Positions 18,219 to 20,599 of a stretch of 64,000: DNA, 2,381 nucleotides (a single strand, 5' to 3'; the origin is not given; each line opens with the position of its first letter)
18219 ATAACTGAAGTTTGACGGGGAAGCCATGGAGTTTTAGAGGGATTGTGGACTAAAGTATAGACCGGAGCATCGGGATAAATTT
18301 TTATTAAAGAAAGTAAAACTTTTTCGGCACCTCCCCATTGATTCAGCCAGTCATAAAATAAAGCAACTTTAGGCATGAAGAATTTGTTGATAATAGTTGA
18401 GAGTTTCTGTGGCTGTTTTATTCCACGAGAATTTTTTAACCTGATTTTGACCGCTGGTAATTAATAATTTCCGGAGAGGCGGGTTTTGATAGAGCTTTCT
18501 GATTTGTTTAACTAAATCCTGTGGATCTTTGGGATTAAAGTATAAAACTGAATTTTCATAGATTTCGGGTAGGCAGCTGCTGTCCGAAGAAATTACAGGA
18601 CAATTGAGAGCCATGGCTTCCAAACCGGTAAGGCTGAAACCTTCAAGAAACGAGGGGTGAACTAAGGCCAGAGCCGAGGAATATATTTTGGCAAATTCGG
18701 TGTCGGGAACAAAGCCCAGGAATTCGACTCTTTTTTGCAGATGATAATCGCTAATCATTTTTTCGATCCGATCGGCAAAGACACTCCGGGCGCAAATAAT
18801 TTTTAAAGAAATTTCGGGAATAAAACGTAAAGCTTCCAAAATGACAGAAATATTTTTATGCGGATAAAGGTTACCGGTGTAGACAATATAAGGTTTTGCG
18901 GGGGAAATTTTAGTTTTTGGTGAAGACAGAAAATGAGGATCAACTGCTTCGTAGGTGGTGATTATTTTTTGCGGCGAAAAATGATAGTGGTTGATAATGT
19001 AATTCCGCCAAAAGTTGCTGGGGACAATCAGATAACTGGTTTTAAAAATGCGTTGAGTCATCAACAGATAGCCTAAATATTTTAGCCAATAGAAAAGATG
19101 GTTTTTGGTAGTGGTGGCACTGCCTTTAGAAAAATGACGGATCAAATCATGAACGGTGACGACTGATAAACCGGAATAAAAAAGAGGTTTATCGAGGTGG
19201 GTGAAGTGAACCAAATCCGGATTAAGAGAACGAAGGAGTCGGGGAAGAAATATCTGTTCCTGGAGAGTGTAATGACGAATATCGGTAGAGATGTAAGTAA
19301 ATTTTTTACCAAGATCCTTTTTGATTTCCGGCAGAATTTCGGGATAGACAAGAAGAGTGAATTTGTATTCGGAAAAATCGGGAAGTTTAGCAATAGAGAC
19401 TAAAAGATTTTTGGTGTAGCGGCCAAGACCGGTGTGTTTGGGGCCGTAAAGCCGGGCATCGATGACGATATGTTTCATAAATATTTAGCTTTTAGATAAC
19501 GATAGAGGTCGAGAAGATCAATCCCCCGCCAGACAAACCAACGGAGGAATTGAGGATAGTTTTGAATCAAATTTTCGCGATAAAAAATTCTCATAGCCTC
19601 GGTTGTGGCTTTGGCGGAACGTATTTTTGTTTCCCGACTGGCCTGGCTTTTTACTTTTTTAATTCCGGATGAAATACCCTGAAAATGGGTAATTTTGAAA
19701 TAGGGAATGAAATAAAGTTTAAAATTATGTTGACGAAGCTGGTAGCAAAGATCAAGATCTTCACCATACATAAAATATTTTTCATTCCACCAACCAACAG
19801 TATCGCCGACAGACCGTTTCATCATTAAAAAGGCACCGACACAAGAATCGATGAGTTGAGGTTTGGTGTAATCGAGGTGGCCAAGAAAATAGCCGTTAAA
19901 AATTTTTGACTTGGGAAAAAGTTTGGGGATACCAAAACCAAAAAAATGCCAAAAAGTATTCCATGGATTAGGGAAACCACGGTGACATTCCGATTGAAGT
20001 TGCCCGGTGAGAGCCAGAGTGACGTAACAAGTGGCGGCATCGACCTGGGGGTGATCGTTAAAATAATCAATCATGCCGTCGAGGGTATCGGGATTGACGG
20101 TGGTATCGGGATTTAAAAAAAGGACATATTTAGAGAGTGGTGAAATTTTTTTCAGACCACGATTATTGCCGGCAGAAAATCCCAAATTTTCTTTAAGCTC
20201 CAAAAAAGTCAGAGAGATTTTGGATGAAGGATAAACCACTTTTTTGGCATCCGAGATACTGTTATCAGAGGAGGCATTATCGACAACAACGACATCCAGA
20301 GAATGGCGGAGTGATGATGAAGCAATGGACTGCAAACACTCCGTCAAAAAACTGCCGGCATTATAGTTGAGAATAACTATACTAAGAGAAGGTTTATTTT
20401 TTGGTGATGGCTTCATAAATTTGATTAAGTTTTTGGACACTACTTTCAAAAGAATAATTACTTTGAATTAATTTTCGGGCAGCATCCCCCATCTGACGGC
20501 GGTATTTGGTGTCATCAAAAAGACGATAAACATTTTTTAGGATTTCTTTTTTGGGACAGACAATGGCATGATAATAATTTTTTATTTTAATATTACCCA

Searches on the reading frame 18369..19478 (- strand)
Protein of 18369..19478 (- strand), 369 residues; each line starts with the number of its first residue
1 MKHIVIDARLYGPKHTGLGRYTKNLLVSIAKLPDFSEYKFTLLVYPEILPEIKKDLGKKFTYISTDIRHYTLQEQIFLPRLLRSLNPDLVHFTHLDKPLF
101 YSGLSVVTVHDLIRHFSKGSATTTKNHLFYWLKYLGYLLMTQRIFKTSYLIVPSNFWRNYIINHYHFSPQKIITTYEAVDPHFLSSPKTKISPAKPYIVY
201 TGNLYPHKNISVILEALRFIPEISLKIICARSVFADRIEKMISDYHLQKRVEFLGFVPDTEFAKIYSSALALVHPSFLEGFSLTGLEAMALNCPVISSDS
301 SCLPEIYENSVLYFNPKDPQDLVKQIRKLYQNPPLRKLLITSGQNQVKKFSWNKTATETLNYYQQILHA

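Call 13: search_protein_families(library=pfam, proteins=[window:18369-19478:-], max_evalue=0.001)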
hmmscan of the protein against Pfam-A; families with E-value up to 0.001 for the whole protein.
window:18369-19478:- (369 aa): 5 families
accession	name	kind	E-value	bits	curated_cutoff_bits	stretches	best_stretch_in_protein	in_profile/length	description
PF00534.26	Glycos_transf_1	-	2.2e-30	105.9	26.4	1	187-345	7-171/172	Glycosyl transferases group 1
PF13692.12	Glyco_trans_1_4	-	1.6e-23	84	27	1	196-332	2-142/142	Glycosyl transferases group 1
PF13524.12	Glyco_trans_1_2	-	2.5e-10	40.9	25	1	213-360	5-143/144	Glycosyl transferase-like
PF13439.12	Glyco_transf_4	-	9.9e-10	39.1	28.5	1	61-182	47-169/170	Glycosyltransferase Family 4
PF20706.3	GT4-conflict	-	3.8e-06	26.6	26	1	250-309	262-322/385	Family 4 Glycosyltransferase in conflict systems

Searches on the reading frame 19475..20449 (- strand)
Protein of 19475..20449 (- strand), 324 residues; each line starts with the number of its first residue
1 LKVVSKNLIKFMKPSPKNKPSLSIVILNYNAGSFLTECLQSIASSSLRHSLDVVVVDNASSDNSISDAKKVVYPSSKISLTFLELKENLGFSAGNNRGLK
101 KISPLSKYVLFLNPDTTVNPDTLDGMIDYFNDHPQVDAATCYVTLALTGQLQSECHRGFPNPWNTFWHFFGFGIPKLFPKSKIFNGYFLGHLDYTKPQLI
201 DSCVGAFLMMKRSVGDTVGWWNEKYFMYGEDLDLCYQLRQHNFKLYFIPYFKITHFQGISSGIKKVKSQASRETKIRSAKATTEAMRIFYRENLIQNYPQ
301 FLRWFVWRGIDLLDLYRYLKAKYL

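Call 13: search_protein_families(library=pfam, proteins=[window:19475-20449:-], max_evalue=0.001)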
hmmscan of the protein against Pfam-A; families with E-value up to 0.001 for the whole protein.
window:19475-20449:- (324 aa): 4 families
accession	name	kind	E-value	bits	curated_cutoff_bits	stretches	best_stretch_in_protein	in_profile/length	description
PF13641.12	Glyco_tranf_2_3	-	3.1e-18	67.1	27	1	20-273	1-227/230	Glycosyltransferase like family 2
PF00535.33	Glycos_transf_2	-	9.9e-17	61.8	23.3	1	23-139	1-113/168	Glycosyl transferase family 2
PF13632.12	Glyco_trans_2_3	-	8e-08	32.8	27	1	108-311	1-169/198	Glycosyl transferase family group 2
PF10111.15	Glyco_tranf_2_2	-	0.00049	20.1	27.3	1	32-128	12-104/276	Glycosyltransferase like family 2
